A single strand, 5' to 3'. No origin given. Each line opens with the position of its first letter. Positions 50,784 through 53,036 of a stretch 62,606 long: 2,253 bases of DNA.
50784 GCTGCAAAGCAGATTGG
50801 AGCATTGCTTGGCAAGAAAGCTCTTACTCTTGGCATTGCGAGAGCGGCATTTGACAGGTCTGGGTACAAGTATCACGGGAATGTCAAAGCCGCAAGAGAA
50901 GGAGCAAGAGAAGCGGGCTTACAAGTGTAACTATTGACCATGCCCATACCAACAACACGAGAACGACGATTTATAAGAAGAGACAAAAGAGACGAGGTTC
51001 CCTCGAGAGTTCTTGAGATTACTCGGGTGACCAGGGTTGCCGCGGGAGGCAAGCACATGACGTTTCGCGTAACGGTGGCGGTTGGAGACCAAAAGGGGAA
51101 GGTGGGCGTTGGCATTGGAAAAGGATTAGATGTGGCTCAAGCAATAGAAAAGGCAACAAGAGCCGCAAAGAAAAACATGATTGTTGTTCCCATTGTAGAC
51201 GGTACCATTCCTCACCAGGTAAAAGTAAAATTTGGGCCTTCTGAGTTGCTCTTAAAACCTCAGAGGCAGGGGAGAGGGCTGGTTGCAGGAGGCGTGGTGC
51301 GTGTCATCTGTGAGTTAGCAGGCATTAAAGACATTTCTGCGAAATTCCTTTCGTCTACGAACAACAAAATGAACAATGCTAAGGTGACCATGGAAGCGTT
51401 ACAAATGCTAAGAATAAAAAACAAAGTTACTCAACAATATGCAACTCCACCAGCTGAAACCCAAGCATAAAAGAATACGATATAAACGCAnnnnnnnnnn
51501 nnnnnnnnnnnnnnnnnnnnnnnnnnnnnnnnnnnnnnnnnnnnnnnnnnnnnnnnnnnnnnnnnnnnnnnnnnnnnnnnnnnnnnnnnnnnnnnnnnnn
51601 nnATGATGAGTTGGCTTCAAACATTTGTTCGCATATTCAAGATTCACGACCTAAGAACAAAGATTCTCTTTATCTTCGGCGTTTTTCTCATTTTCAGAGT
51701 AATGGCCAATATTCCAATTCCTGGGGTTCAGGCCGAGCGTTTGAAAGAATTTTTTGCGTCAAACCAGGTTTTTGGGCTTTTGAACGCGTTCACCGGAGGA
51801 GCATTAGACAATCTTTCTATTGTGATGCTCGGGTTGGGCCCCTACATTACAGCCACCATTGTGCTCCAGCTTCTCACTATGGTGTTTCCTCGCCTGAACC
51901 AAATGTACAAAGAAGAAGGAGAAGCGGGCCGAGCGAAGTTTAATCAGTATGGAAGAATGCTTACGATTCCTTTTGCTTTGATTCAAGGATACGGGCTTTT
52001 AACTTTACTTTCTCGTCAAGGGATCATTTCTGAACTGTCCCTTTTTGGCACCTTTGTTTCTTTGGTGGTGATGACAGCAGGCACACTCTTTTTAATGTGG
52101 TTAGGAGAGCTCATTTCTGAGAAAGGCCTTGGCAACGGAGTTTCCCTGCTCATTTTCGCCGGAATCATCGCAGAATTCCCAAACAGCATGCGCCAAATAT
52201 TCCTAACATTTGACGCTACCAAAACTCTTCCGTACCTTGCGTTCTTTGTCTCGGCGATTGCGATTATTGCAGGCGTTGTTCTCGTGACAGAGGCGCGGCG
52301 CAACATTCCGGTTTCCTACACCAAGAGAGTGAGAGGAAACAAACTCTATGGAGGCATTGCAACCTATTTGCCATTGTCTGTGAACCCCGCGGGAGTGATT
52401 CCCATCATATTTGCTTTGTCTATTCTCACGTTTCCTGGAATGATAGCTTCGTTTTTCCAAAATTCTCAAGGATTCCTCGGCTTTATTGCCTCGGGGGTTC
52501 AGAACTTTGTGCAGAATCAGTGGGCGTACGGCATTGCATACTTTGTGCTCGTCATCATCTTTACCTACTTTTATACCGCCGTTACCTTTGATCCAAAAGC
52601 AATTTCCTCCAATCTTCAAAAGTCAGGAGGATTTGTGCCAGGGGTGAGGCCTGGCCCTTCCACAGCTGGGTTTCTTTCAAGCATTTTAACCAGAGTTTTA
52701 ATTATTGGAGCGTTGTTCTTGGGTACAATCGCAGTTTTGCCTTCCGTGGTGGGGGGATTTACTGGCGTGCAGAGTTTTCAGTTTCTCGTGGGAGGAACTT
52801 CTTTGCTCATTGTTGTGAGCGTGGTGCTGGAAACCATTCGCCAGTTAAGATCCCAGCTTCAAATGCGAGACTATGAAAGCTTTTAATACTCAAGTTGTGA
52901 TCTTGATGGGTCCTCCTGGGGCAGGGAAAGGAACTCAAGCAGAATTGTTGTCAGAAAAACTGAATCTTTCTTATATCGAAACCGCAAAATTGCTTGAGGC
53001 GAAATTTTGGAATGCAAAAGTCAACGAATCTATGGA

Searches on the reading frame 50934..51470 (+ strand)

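Call 51: search_protein_families(library=pfam, proteins=[window:50934-51470:+], max_evalue=0.01)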
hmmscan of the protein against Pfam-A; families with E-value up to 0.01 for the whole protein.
window:50934-51470:+ (178 aa): 2 families
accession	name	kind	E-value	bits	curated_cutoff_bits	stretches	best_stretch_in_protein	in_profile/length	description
PF00333.26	Ribosomal_S5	-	3e-21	75.6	27.1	1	24-86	3-65/65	Ribosomal protein S5, N-terminal domain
PF03719.21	Ribosomal_S5_C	-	4.1e-21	74.6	21.5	1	99-162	2-64/71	Ribosomal protein S5, C-terminal domain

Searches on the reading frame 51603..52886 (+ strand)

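Call 51: search_protein_families(library=pfam, proteins=[window:51603-52886:+], max_evalue=0.01)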
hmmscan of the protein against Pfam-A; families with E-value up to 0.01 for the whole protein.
window:51603-52886:+ (427 aa): 1 family
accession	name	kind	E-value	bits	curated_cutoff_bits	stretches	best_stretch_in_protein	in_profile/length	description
PF00344.25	SecY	-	2.5e-102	342.8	32.2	1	72-412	1-306/306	SecY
